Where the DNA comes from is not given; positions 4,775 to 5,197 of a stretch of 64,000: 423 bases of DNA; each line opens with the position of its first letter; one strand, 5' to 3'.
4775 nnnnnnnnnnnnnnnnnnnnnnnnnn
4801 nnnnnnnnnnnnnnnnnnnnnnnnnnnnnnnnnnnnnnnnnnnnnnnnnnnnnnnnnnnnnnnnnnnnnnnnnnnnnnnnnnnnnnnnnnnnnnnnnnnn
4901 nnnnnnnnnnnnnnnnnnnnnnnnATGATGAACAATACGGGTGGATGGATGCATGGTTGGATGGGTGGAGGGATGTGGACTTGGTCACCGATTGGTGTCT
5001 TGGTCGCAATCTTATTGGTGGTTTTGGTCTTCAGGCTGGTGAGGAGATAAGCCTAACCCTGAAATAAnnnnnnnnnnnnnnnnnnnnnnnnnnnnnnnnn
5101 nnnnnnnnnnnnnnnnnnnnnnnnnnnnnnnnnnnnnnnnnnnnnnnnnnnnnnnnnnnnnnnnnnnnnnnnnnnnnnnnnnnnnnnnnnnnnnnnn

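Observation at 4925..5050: Unannotated 41-aa Trp/Met/His-rich membrane micro-protein translationally coupled to the Cu(I)-ATPase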

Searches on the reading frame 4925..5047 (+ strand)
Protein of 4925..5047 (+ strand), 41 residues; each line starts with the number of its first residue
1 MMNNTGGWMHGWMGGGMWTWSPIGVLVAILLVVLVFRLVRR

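Call 3: search_protein_families(library=pfam, proteins=[window:4925-5047:+], max_evalue=1)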
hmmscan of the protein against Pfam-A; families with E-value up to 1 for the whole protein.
seq(41 aa): 1 family
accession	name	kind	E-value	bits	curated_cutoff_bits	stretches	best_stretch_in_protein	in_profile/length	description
PF13829.11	DUF4191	-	0.046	13.5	30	1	11-37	44-70/219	Domain of unknown function (DUF4191)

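Call 4: search_protein_families(library=ncbifam, proteins=[window:4925-5047:+], max_evalue=1)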
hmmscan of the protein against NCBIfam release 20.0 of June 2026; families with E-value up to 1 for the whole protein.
seq(41 aa): 0 families

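Call 5: find_homologous_proteins(query=window:4925-5047:+, max_evalue=10)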
Query seq(41 aa) (41 aa): 2 proteins with E <= 10 among 2 candidates.
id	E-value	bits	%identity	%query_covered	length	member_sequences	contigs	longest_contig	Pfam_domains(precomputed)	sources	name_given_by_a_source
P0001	7.2e-19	83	100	100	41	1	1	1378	-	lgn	-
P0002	1.8e-3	36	80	12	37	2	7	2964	-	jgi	jgi:hypothetical protein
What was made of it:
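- Tried and rejected: The word-indexed homologue search with the single peptide found only 2 proteins (call 5).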

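Call 8: find_encoding_contigs(protein=P0002, flank=6000, max_places=10)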
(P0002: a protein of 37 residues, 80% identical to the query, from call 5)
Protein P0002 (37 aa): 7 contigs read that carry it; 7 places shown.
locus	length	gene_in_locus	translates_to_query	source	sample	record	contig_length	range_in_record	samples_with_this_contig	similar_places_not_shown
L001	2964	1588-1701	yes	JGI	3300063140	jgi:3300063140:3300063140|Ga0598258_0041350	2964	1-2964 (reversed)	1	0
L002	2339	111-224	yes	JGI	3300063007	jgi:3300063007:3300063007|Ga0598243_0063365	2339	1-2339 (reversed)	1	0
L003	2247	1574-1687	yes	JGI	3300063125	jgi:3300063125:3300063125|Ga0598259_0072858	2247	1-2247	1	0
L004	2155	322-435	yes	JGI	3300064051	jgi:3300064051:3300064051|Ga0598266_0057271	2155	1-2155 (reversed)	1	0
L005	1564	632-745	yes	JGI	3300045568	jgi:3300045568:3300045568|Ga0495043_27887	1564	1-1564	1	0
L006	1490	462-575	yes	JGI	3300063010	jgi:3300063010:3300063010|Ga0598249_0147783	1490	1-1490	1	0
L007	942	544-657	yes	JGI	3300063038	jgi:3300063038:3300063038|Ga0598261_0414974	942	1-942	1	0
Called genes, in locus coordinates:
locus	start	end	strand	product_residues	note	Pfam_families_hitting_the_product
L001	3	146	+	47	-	?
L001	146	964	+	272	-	-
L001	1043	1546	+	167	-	-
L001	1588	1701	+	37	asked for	-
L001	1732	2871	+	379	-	PF00044:Gp_dh_N (weak), PF01113:DapB_N (weak), PF02800:Gp_dh_C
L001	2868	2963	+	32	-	?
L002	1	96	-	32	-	?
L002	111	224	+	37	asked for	-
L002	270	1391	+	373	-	PF00044:Gp_dh_N (weak), PF01113:DapB_N (faint), PF02800:Gp_dh_C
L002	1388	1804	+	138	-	-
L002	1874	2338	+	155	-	?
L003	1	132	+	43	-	?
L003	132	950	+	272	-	-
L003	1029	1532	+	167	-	-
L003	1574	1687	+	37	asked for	-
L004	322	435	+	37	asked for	-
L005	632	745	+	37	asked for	-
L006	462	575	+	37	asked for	-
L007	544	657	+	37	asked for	-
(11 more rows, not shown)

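Call 9: find_encoding_contigs(protein=P0001, flank=6000, max_places=10)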
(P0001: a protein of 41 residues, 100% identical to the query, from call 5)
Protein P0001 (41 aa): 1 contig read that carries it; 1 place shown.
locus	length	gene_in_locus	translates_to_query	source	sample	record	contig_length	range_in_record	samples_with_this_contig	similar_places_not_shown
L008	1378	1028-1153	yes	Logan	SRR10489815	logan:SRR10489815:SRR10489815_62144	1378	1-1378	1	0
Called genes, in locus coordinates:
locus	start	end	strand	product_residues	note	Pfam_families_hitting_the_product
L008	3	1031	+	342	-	?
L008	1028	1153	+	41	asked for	-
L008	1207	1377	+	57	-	?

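Call 19: search_protein_representatives(alignment_id=A1)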
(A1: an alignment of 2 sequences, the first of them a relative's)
Query: 2 sequences, 41 profile positions. Proteins with E-value up to 0.001 (for the whole library): 408; up to 1e-10: 56; up to 1e-30: 0. The best 150 are listed.
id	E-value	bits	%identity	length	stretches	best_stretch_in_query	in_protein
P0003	5.5e-14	67.9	-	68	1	2-41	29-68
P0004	9.0e-14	67.2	-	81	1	1-41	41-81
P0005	1.4e-13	66.6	-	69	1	1-41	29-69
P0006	1.5e-13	66.5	-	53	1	1-41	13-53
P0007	1.8e-13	66.3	-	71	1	1-41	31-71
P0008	2.1e-13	66.0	-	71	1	1-41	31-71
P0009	2.1e-13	66.0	-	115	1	2-41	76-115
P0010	2.4e-13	65.8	-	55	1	1-41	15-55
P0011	2.4e-13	65.8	-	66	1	1-41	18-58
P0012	3.9e-13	65.2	-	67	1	1-41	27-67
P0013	4.4e-13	65.0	-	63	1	1-41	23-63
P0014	4.6e-13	64.9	-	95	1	1-41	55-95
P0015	5.0e-13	64.8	-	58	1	1-41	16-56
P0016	6.9e-13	64.3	-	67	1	1-41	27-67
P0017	8.4e-13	64.1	-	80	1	2-41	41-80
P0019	1.0e-12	63.8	-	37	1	1-41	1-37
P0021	1.6e-12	63.2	-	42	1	1-41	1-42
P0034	1.4e-11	60.2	-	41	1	1-41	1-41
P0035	1.5e-11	60.1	-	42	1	1-41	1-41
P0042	2.3e-11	59.5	-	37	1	1-41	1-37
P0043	2.5e-11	59.4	-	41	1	1-41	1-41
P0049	3.8e-11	58.8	-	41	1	1-41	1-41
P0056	8.5e-11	57.7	-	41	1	1-41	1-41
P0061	2.1e-10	56.4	-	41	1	1-41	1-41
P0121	5.2e-08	48.8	-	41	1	1-41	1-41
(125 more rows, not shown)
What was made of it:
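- Checked: There are 408 representatives at E<=1e-3 in 1.84 billion proteins (call 19).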

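Call 37: list_cluster_members(proteins=[P0034, P0035, P0043, P0049, P0056, P0061, P0019, P0021, P0042, P0121])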
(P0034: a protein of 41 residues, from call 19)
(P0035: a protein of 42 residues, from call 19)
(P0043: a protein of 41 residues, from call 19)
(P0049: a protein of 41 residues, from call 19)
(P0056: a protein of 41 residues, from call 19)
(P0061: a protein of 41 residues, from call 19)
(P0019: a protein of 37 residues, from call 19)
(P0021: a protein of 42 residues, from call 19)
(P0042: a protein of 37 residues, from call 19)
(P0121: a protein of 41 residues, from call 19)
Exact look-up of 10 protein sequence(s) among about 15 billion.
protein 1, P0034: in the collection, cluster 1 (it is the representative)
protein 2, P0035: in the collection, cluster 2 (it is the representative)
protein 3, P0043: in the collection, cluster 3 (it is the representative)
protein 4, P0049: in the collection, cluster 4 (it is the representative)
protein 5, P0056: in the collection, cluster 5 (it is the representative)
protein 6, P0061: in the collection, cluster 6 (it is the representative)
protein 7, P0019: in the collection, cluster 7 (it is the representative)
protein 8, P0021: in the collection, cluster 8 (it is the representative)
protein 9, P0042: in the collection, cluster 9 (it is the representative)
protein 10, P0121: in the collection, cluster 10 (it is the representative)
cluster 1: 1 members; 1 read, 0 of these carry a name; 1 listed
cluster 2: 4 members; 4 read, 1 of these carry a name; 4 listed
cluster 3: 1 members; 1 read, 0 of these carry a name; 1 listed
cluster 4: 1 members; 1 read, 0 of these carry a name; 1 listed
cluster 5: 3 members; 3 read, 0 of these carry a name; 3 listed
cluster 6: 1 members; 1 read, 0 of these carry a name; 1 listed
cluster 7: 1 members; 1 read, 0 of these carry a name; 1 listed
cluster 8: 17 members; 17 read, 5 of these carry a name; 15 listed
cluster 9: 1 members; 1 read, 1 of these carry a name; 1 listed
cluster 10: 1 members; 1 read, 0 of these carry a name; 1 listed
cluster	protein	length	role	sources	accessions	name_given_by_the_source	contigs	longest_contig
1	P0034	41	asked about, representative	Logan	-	-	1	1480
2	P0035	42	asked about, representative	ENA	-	-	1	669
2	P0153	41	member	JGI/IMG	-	uncharacterized membrane protein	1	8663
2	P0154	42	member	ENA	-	-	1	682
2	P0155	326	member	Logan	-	-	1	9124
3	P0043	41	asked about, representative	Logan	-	-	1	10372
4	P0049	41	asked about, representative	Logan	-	-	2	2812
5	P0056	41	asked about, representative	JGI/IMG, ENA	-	-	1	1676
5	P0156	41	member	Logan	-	-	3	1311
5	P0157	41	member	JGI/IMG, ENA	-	-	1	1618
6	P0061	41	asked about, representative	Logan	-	-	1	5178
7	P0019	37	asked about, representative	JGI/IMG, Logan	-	-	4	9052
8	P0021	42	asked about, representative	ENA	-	-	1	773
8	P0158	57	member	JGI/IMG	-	uncharacterized membrane protein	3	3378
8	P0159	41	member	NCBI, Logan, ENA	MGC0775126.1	MAG: hypothetical protein WB543_19485 [Candidatus Acidiferrum sp.]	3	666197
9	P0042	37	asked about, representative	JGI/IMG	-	hypothetical protein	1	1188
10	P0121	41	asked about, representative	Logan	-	-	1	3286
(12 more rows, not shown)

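Call 55: find_homologous_proteins(query=A2, max_evalue=0.001)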
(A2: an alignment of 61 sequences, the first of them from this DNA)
Query A2 (61 sequences) (41 aa, profile of the alignment): 1886 proteins with E <= 0.001 among 8000 candidates; the best 120 are listed.
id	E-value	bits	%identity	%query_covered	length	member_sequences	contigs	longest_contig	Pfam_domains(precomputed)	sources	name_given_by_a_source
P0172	6.7e-20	88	-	-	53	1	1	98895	-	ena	-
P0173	8.6e-20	88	-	-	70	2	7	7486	-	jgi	jgi:uncharacterized membrane protein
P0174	1.2e-19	87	-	-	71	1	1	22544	-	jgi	jgi:uncharacterized membrane protein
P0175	1.3e-19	87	-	-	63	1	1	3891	-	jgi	jgi:uncharacterized membrane protein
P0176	1.3e-19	87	-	-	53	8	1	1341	-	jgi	jgi:uncharacterized membrane protein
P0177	1.3e-19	87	61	100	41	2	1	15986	-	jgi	jgi:hypothetical protein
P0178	2.5e-19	86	59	100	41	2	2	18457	-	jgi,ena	jgi:hypothetical protein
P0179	3.3e-19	86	61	100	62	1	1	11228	-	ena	-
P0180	3.4e-19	86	-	-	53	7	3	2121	-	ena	-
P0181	3.9e-19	86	-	-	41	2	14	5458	-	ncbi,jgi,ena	jgi:uncharacterized membrane protein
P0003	4.0e-19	86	-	-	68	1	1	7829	-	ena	-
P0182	4.3e-19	86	59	100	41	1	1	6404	-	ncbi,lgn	ncbi:MAG: hypothetical protein ABI042_20070 [Verrucomicrobiota bacterium]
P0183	4.9e-19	86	61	100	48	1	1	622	-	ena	-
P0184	4.9e-19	86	-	-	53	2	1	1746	-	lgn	-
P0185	5.2e-19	85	61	100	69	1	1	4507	-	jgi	jgi:hypothetical protein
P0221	3.1e-18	83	-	-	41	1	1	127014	-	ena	-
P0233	3.8e-18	83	-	-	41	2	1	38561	-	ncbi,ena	-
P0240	4.3e-18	83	-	-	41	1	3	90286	-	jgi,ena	-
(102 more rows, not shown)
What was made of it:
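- Checked: There are at least 1886 clusters in a profile search (call 55).
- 408 family representatives in the full scan and at least 1886 clusters in the profile search (calls 19, 55).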

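Call 56: find_encoding_contigs(protein=P0221, flank=7000, max_places=2)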
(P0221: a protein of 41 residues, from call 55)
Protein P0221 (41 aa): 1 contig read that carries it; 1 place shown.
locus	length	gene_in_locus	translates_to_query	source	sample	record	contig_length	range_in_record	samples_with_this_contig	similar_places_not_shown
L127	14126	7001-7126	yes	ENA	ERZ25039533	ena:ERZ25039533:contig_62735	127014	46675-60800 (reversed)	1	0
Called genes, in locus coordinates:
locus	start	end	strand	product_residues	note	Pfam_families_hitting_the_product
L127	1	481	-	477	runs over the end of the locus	PF00873:ACR_tran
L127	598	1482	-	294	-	PF00873:ACR_tran, PF03176:MMPL (weak)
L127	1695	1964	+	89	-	-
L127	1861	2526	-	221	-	PF00873:ACR_tran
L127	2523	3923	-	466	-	PF25919:BSH_CusB, PF25973:BSH_CzcB, PF25954:Beta-barrel_RND_2, PF25944:Beta-barrel_RND (weak)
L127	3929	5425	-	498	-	PF25919:BSH_CusB, PF25973:BSH_CzcB (weak), PF25869:3HB_CusB (faint), PF25954:Beta-barrel_RND_2, PF25967:RND-MFP_C (weak), PF25975:CzcB_C, PF25989:YknX_C (weak)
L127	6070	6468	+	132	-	PF00571:CBS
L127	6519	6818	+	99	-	PF12797:Fer4_2 (faint), PF13237:Fer4_10 (faint), PF12838:Fer4_7 (weak), PF13187:Fer4_9 (weak), PF00037:Fer4, PF11953:DUF3470 (weak)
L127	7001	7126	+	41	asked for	-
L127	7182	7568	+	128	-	PF03625:DUF302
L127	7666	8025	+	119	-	PF18926:DUF5676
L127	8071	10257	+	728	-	PF11154:DUF2934, PF00122:E1-E2_ATPase, PF00702:Hydrolase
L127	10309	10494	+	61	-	PF04945:YHS, PF06467:zf-FCS (faint)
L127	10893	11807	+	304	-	PF00871:Acetate_kinase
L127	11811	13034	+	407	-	PF09364:XFP_N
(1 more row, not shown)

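Call 57: find_encoding_contigs(protein=P0240, flank=7000, max_places=2)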
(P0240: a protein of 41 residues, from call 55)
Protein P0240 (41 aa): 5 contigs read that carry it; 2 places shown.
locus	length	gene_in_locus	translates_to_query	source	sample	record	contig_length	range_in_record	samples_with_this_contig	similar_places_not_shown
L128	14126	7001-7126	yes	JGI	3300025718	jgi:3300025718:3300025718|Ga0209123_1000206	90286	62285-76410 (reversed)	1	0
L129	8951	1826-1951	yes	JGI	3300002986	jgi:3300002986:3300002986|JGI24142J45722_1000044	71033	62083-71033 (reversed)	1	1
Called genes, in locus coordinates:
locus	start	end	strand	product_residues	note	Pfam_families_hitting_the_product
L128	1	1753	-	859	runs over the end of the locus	PF00690:Cation_ATPase_N, PF00122:E1-E2_ATPase, PF00702:Hydrolase, PF12710:HAD (faint), PF13246:Cation_ATPase (weak), PF00689:Cation_ATPase_C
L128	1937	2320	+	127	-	-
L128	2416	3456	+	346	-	PF08240:ADH_N, PF00107:ADH_zinc_N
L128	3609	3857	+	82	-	PF01594:AI-2E_transport (weak)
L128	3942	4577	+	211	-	PF01594:AI-2E_transport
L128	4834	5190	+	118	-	-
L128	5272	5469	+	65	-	-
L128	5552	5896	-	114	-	PF11604:CusF_Ec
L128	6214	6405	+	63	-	-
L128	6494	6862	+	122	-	-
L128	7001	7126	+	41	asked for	-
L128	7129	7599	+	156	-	PF03625:DUF302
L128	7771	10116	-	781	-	PF04945:YHS, PF19335:HMBD, PF00122:E1-E2_ATPase, PF00702:Hydrolase, PF08282:Hydrolase_3 (faint)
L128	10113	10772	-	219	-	PF04140:ICMT (weak), PF04191:PEMT (weak)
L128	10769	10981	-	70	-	PF11666:DUF2933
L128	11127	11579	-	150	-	-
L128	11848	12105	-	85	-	-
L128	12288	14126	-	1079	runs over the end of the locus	PF00873:ACR_tran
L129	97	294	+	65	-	-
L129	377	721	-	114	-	PF11604:CusF_Ec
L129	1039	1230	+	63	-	-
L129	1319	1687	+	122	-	-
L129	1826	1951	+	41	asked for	-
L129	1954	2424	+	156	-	PF03625:DUF302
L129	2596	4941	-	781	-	PF04945:YHS, PF19335:HMBD, PF00122:E1-E2_ATPase, PF00702:Hydrolase, PF08282:Hydrolase_3 (faint)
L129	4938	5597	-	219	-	PF04140:ICMT (weak), PF04191:PEMT (weak)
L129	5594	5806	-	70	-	PF11666:DUF2933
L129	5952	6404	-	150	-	-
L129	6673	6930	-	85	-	-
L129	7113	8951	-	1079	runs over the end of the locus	PF00873:ACR_tran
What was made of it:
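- Closest known: CusF. Same: CusF genes occur next to the micro-ORF in L128/L129 (call 57).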

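Call 58: find_encoding_contigs(protein=P0233, flank=7000, max_places=2)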
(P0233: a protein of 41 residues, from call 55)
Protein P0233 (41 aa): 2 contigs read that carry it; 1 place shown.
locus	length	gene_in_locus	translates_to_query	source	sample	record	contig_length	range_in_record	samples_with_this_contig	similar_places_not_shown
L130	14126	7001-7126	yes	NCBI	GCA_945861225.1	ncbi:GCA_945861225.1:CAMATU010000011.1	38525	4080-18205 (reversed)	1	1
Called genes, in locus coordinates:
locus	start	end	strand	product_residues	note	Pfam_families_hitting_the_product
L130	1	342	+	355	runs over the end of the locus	PF14319:Zn_Tnp_IS91, PF08751:TrwC (weak), PF04986:Y2_Tnp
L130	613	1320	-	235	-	-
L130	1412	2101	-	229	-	PF08378:NERD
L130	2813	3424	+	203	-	PF00589:Phage_integrase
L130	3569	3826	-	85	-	-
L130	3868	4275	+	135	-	-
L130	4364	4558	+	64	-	-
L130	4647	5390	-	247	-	PF01569:PAP2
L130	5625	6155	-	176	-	PF03413:PepSY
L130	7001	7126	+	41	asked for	-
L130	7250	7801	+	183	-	PF07992:Pyr_redox_2, PF00070:Pyr_redox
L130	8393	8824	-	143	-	-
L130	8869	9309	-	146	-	PF00582:Usp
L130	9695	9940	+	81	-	-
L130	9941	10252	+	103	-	-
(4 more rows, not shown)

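Call 69: predict_structure(alignment_id=A3)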
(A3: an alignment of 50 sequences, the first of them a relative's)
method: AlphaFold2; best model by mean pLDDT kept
length: 41 residues; sequences in the alignment: 50
mean_pLDDT: 77.2   pTM: 0.42
mean pLDDT of the five models: 77.2, 77.1, 75.7, 75.0, 75.0
residues with pLDDT >= 90: 15; 70-90: 7; 50-70: 18; < 50: 1
segments of 3 or more residues with pLDDT < 50: none
pLDDT, mean of each block of 10 residues (from residue 1): 59 65 92 94 68
secondary structure, 60 per line:
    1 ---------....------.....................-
elements in order: H10-13 H20-40
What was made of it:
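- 4925..4984 (+): Residues 1-20 (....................). This is the Gly/Met/Trp-rich N-terminal tail, predicted flexible and periplasm-facing. AlphaFold2 pLDDT is 59-65, mostly coil (call 69).
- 4985..5047 (+): Residues 21-41 (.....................). This is a single transmembrane helix with a basic C-terminal end, predicted cytoplasmic. AlphaFold2 gives a helix over residues 20-40 with pLDDT 92-94 (call 69).
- On CusF-type periplasmic Cu(I)/Ag(I) chaperone: The AlphaFold2 model is a coil plus one helix (call 69).
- Closest known: CusF. Different: The micro-protein tail is about 19 residues, Gly-rich, predicted disordered (call 69) and membrane-tethered.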
